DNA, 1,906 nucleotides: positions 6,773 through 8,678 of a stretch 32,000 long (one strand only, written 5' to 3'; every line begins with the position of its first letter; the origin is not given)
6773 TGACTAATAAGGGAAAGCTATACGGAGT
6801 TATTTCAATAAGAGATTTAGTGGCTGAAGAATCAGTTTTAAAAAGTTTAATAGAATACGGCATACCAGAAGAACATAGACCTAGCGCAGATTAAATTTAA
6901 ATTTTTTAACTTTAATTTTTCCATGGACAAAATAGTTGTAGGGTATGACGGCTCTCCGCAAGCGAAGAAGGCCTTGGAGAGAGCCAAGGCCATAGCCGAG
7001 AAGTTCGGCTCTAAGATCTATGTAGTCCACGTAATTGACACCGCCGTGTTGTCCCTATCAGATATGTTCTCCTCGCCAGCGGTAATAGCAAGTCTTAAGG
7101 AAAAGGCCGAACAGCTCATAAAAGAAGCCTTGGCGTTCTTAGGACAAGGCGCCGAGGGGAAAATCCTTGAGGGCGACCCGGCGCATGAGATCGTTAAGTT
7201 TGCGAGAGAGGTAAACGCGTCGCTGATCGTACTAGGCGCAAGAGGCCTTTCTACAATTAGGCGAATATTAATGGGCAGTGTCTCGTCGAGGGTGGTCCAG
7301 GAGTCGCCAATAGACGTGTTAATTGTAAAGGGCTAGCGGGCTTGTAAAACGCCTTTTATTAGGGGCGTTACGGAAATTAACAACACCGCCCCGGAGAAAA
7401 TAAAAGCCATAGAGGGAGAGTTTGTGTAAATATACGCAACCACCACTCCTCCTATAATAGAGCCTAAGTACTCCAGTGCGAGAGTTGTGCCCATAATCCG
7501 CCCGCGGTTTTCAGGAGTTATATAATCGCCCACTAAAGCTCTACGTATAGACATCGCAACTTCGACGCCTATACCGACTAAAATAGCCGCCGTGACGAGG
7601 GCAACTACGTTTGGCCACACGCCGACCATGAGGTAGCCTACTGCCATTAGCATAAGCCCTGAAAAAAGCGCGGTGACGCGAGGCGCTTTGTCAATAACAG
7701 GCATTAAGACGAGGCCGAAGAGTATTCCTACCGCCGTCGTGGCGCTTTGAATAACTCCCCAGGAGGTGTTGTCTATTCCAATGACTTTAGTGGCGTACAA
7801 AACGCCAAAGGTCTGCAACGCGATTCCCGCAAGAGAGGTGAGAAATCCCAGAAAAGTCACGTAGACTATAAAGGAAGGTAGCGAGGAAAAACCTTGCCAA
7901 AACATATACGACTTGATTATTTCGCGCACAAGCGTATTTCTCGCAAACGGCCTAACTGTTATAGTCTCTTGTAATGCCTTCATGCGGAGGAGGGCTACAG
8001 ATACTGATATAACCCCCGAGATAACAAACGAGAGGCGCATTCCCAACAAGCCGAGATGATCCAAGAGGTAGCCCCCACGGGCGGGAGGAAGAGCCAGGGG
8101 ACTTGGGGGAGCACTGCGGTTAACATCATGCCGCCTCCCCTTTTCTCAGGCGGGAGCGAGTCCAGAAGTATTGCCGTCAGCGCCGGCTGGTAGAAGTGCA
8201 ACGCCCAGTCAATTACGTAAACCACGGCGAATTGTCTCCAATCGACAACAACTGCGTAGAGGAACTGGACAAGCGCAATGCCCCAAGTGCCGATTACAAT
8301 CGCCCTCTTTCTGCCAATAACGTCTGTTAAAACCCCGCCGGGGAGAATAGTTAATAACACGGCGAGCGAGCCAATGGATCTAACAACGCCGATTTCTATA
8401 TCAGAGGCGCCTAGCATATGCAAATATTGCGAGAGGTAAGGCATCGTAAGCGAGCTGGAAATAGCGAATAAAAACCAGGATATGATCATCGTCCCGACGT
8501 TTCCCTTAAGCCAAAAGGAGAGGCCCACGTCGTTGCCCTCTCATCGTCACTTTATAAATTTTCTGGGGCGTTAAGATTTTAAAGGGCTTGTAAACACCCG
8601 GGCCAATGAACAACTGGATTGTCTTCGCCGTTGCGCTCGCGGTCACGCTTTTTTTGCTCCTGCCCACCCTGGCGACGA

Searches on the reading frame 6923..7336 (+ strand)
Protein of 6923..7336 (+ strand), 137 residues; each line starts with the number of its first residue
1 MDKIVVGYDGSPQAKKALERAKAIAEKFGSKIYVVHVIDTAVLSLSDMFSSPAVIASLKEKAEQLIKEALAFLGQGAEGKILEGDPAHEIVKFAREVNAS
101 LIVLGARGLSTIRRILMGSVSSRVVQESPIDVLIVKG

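Call 69: search_protein_families(library=pfam, proteins=[window:6923-7336:+], max_evalue=0.001)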
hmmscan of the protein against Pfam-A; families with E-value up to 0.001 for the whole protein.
window:6923-7336:+ (137 aa): 1 family
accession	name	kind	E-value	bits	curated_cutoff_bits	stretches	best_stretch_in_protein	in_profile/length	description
PF00582.32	Usp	-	2.5e-38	132.2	24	1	2-136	3-141/141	Universal stress protein family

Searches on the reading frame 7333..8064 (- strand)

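Call 69: search_protein_families(library=pfam, proteins=[window:7333-8064:-], max_evalue=0.001)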
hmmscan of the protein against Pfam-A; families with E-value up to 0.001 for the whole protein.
window:7333-8064:- (243 aa): 1 family
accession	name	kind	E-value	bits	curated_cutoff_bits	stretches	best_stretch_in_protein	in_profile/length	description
PF07690.21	MFS_1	-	6.3e-16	58.7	33.4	1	73-232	2-165/347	Major Facilitator Superfamily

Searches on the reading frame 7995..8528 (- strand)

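Call 69: search_protein_families(library=pfam, proteins=[window:7995-8528:-], max_evalue=0.001)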
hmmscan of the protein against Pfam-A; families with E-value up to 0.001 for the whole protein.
window:7995-8528:- (177 aa): 2 families
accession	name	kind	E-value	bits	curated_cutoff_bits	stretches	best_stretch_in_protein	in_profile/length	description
PF07690.21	MFS_1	-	8.7e-14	51.6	33.4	1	16-153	3-142/347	Major Facilitator Superfamily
PF12832.13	MFS_1_like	-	1.2e-05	25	25.2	1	18-116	9-107/373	MFS_1 like family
